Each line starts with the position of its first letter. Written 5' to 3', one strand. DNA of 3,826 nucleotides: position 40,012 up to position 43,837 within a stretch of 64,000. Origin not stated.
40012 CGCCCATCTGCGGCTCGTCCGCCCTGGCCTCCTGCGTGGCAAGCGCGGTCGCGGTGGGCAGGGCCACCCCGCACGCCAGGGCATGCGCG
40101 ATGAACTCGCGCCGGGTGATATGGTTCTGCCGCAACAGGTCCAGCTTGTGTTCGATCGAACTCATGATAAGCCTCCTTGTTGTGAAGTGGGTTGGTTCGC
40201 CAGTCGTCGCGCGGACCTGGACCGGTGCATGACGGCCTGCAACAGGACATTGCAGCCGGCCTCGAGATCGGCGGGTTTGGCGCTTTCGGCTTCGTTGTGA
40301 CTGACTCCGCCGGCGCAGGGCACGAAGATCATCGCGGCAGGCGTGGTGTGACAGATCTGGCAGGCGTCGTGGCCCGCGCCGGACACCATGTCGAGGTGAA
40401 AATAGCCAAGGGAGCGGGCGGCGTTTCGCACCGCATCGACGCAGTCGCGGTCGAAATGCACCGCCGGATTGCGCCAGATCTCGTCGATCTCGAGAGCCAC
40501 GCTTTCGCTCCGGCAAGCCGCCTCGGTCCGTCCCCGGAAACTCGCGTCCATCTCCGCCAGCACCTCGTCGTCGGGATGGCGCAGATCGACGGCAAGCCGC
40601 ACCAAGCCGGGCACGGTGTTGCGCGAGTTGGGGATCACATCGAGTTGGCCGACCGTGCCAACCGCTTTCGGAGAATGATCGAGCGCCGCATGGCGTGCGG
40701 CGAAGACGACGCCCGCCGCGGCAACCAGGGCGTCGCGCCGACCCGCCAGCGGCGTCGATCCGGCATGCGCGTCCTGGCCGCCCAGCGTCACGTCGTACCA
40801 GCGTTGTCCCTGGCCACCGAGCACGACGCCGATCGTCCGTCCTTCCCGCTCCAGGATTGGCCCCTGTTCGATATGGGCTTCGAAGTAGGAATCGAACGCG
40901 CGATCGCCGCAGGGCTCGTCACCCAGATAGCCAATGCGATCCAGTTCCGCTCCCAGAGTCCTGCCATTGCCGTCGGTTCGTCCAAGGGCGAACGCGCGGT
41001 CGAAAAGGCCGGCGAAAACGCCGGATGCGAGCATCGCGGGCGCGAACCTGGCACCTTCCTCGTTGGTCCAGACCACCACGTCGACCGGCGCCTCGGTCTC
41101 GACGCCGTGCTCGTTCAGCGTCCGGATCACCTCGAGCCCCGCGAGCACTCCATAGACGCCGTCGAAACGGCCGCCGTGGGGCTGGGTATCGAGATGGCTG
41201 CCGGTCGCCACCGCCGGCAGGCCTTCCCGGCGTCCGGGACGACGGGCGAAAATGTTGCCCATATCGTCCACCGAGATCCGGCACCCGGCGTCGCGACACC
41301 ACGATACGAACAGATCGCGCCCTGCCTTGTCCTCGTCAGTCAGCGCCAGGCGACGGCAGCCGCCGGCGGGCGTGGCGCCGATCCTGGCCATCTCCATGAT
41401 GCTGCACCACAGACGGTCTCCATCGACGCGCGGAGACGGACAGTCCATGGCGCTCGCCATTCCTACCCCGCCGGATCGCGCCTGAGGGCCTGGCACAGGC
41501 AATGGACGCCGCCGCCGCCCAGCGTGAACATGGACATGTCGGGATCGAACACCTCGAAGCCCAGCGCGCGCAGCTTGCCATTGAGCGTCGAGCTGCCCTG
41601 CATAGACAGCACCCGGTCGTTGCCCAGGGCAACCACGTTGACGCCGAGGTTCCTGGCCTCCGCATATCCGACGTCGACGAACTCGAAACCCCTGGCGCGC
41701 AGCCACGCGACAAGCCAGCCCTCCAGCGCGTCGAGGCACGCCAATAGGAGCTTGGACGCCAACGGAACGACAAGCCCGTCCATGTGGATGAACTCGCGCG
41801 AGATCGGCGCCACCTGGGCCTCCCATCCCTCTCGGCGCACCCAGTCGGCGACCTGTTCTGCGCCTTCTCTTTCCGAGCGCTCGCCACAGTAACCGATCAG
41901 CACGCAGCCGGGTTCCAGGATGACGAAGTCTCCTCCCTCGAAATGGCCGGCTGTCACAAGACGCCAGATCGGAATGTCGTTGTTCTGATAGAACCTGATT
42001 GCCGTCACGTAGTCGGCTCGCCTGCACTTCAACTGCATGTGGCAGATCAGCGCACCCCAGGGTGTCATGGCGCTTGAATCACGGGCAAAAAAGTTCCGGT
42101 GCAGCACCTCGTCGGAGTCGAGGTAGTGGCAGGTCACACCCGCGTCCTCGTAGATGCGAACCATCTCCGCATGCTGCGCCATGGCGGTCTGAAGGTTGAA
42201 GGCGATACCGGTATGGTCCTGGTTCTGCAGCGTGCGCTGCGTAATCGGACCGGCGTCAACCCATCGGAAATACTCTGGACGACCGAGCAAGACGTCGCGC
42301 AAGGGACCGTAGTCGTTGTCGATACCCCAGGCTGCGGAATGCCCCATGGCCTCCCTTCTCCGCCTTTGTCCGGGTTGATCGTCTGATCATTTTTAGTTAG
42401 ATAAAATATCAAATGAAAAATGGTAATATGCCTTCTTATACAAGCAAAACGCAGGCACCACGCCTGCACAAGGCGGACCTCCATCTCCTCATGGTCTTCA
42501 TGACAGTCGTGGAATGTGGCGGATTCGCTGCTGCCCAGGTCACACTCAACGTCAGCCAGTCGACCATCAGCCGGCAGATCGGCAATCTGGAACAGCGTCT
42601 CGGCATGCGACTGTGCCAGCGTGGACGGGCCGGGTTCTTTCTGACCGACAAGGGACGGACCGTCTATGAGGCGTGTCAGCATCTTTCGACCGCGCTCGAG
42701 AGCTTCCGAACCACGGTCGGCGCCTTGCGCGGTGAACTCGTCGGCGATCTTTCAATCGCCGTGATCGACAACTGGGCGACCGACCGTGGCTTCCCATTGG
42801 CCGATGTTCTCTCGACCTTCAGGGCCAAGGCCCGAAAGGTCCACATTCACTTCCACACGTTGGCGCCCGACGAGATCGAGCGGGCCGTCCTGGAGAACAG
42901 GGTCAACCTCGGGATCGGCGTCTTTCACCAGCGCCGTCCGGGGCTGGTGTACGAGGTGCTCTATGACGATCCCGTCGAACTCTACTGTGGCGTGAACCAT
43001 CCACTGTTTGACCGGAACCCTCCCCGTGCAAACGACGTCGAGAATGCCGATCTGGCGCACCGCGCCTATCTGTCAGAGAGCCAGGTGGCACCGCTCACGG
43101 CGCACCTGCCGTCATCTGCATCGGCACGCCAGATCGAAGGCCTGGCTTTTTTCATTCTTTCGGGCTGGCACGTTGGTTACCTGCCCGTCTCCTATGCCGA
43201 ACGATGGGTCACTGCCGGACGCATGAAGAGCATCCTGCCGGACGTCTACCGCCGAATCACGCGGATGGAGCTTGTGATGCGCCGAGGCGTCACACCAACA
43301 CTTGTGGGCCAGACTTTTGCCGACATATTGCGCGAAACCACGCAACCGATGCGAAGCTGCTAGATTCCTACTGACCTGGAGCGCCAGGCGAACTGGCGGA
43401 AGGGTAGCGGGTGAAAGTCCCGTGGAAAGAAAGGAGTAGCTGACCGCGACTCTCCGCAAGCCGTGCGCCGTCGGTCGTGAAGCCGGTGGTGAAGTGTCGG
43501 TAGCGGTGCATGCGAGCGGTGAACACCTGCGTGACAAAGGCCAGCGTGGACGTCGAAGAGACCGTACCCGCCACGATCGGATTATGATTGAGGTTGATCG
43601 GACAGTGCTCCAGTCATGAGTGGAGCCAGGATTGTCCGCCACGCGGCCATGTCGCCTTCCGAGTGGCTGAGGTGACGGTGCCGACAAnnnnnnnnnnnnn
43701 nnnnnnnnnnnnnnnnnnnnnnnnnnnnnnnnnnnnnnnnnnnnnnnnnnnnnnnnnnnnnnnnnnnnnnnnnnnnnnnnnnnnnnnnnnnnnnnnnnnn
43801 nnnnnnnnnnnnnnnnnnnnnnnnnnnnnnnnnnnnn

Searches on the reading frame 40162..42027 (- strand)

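Call 11: search_protein_families(library=pfam, proteins=[window:40162-42027:-], max_evalue=0.01)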
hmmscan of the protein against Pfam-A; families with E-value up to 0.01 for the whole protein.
window:40162-42027:- (621 aa): 2 families
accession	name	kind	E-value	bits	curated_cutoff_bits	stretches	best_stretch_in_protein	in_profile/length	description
PF01546.33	Peptidase_M20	-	1.4e-28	100.7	24.6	1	275-600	2-205/206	Peptidase family M20/M25/M40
PF04389.22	Peptidase_M28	-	0.00024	21.3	21.3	1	258-325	1-68/193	Peptidase family M28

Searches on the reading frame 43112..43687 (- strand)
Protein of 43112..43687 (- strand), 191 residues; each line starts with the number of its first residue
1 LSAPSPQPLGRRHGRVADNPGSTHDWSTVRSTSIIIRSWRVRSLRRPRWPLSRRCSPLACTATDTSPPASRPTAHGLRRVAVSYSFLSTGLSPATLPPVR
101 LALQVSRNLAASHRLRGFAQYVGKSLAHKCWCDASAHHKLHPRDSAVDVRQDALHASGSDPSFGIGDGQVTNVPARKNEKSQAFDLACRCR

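Call 11: search_protein_families(library=pfam, proteins=[window:43112-43687:-], max_evalue=0.01)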
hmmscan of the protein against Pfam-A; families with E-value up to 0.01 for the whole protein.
window:43112-43687:- (191 aa): 0 families
